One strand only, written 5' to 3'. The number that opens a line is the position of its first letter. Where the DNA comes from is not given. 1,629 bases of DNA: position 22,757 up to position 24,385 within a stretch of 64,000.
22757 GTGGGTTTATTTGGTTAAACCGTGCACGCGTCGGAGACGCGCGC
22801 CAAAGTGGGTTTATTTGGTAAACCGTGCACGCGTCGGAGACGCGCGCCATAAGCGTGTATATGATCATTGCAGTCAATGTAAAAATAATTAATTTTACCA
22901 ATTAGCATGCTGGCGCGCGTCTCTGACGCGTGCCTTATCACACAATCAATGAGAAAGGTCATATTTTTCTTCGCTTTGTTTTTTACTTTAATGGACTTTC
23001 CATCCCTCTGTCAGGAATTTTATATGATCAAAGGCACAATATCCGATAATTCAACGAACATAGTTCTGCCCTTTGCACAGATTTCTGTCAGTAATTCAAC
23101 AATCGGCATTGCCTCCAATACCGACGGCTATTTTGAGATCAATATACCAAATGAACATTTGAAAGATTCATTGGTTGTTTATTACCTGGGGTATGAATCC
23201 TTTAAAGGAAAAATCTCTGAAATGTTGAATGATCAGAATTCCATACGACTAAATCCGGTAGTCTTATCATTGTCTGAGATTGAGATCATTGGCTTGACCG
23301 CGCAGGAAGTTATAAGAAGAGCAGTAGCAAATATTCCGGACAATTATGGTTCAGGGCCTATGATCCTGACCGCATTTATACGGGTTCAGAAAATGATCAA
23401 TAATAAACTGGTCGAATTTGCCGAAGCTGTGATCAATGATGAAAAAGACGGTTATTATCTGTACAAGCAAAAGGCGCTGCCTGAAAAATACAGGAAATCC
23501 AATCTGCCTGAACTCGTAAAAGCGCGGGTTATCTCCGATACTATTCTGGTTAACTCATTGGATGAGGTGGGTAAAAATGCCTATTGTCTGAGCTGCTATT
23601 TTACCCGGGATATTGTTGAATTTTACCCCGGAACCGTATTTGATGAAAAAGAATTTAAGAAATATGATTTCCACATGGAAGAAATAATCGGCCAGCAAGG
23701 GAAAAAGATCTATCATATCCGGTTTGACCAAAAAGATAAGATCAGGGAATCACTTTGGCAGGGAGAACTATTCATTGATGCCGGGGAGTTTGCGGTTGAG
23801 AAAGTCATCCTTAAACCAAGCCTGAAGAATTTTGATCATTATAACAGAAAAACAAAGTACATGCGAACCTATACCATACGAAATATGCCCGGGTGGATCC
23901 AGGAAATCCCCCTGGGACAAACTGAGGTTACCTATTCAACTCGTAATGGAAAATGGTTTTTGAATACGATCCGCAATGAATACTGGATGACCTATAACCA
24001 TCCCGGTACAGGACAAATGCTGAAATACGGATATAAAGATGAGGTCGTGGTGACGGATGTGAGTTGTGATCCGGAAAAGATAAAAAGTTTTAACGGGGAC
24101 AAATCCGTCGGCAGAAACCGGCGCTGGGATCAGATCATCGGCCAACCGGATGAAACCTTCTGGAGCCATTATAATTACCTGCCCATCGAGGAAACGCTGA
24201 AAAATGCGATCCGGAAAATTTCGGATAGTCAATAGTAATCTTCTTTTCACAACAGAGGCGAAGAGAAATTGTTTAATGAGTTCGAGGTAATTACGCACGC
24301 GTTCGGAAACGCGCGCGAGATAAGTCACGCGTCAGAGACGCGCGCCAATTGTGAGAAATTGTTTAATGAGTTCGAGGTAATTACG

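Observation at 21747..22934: RAYT gene sitting between inverted clusters of a GC-rich REP hairpin that is scattered through the window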

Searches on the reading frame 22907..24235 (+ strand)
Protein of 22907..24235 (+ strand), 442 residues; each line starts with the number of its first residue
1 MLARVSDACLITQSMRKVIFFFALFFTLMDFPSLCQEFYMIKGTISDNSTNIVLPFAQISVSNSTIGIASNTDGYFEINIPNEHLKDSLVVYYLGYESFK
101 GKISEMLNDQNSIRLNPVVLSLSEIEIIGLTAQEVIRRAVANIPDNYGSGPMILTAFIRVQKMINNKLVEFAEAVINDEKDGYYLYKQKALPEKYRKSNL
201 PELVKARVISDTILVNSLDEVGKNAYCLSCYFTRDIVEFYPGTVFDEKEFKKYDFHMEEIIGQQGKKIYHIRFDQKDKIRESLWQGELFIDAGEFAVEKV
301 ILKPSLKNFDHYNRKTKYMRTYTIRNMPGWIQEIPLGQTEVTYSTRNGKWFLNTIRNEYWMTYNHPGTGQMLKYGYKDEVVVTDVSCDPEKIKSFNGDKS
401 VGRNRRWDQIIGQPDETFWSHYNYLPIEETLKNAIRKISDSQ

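Call 36: search_protein_families(library=pfam, proteins=[window:22907-24235:+], max_evalue=0.00001)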
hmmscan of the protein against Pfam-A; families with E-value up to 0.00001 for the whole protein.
window:22907-24235:+ (442 aa): 2 families
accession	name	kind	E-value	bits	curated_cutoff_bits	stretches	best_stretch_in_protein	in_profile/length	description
PF13715.12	CarbopepD_reg_2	-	2.2e-12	47.3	32.2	1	41-120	1-81/88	CarboxypepD_reg-like domain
PF13620.12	CarboxypepD_reg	-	7.7e-07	29.8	32.3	1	41-101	2-64/82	Carboxypeptidase regulatory-like domain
